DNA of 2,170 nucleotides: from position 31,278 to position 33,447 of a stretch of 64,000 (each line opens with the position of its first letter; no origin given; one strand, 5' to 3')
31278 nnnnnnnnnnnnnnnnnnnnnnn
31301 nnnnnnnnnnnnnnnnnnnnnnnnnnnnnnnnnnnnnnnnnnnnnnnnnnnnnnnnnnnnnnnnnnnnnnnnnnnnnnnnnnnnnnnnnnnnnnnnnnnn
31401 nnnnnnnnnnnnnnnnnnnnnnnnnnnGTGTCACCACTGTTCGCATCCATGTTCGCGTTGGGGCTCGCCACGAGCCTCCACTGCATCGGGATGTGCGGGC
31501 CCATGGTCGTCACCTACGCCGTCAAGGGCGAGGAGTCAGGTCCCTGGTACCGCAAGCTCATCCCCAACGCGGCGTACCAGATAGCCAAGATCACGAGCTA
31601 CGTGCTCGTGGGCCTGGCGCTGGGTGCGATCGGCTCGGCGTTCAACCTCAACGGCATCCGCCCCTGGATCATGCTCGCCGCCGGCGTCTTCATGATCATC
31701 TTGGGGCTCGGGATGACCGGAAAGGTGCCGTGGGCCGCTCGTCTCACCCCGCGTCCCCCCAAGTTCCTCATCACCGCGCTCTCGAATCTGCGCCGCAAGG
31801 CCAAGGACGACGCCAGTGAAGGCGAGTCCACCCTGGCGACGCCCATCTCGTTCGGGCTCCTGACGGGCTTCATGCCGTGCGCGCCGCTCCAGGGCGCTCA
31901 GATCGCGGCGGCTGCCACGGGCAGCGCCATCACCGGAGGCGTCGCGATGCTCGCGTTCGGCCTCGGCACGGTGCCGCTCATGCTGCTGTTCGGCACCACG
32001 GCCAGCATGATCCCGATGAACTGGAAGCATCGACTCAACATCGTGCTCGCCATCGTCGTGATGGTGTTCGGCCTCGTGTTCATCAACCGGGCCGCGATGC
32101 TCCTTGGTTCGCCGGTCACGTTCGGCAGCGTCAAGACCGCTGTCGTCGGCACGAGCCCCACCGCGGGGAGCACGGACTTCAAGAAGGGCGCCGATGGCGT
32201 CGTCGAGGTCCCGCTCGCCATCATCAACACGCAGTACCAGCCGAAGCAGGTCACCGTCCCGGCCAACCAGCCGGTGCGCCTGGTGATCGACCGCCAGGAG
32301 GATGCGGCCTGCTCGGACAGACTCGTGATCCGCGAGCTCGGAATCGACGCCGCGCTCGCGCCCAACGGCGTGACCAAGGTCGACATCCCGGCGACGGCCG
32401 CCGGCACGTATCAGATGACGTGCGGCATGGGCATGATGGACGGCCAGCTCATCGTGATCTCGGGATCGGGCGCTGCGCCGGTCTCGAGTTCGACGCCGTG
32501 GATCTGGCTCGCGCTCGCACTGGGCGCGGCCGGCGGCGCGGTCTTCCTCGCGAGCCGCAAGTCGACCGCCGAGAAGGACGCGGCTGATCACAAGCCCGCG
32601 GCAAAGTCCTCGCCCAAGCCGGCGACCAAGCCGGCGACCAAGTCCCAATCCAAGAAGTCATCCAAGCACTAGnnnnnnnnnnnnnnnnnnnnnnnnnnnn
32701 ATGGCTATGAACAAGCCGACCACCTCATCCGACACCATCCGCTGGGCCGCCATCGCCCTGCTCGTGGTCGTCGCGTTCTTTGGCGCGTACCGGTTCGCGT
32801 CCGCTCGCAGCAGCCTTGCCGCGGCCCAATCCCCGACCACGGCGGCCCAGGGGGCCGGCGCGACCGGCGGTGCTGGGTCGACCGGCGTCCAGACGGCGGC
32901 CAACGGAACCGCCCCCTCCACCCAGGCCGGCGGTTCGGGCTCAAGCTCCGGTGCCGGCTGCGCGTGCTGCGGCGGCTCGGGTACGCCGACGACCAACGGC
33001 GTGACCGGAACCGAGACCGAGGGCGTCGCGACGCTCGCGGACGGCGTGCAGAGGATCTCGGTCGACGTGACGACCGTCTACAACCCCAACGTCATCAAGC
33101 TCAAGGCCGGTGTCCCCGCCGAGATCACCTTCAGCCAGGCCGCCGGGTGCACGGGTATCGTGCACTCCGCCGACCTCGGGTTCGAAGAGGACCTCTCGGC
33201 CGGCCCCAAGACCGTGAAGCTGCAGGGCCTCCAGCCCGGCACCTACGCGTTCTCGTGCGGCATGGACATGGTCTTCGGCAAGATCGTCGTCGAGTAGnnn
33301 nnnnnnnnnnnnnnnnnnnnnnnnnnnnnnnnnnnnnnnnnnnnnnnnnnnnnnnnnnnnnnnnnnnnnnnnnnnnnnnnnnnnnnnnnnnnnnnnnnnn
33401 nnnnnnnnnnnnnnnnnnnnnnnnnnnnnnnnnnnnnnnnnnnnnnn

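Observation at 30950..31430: Candidate copper-sensing ribosome-arrest leader controlling the copper operon through an anti-SD switch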

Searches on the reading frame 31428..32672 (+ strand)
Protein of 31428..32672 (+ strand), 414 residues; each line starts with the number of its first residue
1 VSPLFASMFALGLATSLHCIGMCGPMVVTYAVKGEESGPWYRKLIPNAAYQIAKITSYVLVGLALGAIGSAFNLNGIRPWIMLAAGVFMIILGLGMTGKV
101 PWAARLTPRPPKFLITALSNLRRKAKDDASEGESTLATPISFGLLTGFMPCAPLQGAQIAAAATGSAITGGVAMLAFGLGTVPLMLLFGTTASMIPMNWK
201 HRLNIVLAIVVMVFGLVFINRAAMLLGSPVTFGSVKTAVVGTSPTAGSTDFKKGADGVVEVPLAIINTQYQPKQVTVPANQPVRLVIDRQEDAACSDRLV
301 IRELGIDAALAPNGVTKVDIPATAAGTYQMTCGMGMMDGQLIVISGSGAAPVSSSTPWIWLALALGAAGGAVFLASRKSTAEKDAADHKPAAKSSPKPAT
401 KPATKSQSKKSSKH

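Call 8: search_protein_families(library=pfam, proteins=[window:31428-32672:+], max_evalue=0.1)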
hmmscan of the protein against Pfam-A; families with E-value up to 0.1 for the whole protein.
window:31428-32672:+ (414 aa): 3 families
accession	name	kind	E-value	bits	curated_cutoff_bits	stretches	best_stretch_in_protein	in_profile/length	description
PF13386.12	DsbD_2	-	2.2e-46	158.7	24.9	1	8-216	2-198/199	Cytochrome C biogenesis protein transmembrane region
PF13473.12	Cupredoxin_1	-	9.4e-18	64.6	27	1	259-343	21-104/104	Cupredoxin-like domain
PF02683.22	DsbD_TM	-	2.2e-13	50.4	27.1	1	6-224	6-213/219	Cytochrome C biogenesis protein transmembrane domain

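Call 9: search_protein_families(library=ncbifam, proteins=[window:31428-32672:+], max_evalue=0.1)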
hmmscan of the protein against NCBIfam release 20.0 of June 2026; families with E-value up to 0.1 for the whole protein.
window:31428-32672:+ (414 aa): 2 families
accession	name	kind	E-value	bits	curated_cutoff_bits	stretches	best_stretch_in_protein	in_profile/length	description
NF001419.0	PRK00293.1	subfamily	5.9e-09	35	330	1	8-241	175-404/574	protein-disulfide reductase DsbD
NF052460.1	L-NosZ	equivalog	0.0003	19.5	700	1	249-333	369-462/480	clade III lactonase-type nitrous-oxide reductase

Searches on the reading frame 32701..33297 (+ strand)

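Call 8: search_protein_families(library=pfam, proteins=[window:32701-33297:+], max_evalue=0.1)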
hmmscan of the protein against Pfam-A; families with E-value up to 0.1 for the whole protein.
window:32701-33297:+ (198 aa): 2 families
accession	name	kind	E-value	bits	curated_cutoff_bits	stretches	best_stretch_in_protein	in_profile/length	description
PF13473.12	Cupredoxin_1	-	6.9e-13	49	27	1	113-197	17-104/104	Cupredoxin-like domain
PF11162.13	DUF2946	-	0.022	15.9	23.7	1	16-92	1-69/117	Protein of unknown function (DUF2946)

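Call 9: search_protein_families(library=ncbifam, proteins=[window:32701-33297:+], max_evalue=0.1)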
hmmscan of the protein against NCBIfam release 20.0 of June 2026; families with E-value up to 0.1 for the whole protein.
window:32701-33297:+ (198 aa): 0 families
